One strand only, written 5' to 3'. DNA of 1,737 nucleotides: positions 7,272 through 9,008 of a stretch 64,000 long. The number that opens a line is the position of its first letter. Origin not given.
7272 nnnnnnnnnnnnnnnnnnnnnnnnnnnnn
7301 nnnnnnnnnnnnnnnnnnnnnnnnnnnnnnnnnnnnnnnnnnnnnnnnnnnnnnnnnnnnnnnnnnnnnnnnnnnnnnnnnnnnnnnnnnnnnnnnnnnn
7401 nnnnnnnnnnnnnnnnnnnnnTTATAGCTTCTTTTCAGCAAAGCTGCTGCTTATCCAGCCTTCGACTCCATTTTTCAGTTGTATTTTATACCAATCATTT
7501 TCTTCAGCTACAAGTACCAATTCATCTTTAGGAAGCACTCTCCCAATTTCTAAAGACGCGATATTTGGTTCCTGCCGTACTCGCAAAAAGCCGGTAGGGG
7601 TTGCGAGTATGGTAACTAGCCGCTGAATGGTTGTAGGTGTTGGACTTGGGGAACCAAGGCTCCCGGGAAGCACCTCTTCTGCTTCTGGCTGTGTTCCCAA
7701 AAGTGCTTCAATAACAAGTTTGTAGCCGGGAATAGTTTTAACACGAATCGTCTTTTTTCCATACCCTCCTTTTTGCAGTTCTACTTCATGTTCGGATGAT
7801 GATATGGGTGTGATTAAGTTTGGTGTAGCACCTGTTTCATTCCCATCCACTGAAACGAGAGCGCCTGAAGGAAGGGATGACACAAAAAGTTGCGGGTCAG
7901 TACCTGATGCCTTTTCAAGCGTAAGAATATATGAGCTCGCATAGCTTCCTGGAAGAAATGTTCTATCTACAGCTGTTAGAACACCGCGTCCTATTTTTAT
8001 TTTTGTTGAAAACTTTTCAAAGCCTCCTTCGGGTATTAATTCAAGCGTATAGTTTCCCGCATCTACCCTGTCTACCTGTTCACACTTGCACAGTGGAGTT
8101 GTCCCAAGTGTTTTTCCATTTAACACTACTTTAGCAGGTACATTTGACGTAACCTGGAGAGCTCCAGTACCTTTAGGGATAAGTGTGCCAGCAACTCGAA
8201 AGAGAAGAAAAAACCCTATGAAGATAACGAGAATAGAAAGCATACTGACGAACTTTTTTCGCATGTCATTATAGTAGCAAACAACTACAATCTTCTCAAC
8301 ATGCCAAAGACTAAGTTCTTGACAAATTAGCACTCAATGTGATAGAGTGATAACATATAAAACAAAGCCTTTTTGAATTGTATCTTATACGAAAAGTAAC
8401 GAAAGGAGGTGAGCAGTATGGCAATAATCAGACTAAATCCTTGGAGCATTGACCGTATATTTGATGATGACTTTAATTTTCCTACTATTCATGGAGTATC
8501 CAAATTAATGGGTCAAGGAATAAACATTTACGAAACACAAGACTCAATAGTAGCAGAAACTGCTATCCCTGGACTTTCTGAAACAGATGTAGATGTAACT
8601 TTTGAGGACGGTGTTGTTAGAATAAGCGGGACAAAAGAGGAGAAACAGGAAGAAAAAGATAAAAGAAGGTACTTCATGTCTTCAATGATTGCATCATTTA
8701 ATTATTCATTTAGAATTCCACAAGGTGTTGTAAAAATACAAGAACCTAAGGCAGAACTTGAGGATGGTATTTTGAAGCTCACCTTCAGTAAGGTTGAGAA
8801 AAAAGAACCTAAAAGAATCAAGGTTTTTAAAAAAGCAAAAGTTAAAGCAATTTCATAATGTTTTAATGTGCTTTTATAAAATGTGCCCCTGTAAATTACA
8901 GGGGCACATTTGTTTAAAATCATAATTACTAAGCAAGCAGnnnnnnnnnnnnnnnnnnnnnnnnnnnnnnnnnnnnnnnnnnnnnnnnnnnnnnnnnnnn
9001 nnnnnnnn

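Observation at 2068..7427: Polyprenyl-phosphate-linked glycan synthesis cluster resembling an actinobacterial arabinan/DPA-type pathway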

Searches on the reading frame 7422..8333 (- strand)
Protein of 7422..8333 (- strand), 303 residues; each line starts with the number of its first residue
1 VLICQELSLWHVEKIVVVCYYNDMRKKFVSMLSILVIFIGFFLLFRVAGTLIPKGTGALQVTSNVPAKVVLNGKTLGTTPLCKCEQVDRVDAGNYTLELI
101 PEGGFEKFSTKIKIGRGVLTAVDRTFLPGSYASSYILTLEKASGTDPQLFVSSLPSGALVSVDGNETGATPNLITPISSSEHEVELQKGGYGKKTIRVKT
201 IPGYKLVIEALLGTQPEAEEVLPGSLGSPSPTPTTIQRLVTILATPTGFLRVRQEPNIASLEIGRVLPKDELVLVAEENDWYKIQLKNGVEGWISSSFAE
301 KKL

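Call 3: search_protein_families(library=pfam, proteins=[window:7422-8333:-], max_evalue=0.01)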
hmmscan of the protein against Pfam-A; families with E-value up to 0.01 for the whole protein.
window:7422-8333:- (303 aa): 3 families
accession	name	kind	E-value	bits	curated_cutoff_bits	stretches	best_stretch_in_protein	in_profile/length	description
PF08308.17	PEGA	-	1.9e-19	69.8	20.8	2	148-198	3-53/71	PEGA domain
PF08239.17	SH3_3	-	1.4e-11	44.8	27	1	249-298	2-52/54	Bacterial SH3 domain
PF06347.19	SH3_4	-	0.0011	19.1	24.1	1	274-297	29-52/56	Bacterial SH3 domain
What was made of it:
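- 7422..8333 (-): Membrane-anchored PEGA x2, Pro/Thr-rich linker and SH3b protein. It is the convergent, conserved partner of the block and may be an acceptor or a wall-binding partner; its role is unknown. The true start is probably the Met at about 8264. Pfam PEGA at 70 bits and SH3_3 at 45 bits (call 3).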

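Call 4: search_protein_families(library=ncbifam, proteins=[window:7422-8333:-], max_evalue=0.01)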
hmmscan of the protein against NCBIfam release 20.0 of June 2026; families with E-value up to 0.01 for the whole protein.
window:7422-8333:- (303 aa): 4 families
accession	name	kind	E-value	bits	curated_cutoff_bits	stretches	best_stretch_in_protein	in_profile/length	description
NF040675.1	wall_bind_EntD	exception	4.8e-05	22.7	590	1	247-299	30-81/310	cell wall-binding protein EntD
NF040678.1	EntFM_CwpFM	equivalog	0.00029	20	720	1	245-298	220-272/430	enterotoxin EntFM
NF040677.1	wall_bind_EntC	exception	0.0011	17.9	770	1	240-299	25-82/422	cell wall-binding protein EntC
TIGR04211.1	SH3_and_anchor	equivalog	0.0037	16.9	65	1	270-298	28-57/198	TIGR04211 family SH3 domain-containing protein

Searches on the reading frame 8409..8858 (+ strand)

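Call 40: search_protein_families(library=pfam, proteins=[window:8409-8858:+], max_evalue=0.001)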
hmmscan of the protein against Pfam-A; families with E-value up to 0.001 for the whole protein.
window:8409-8858:+ (149 aa): 1 family
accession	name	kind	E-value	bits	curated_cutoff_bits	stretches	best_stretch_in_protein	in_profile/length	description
PF00011.27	HSP20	-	7e-15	55.4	20.8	1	40-139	2-101/102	Hsp20/alpha crystallin family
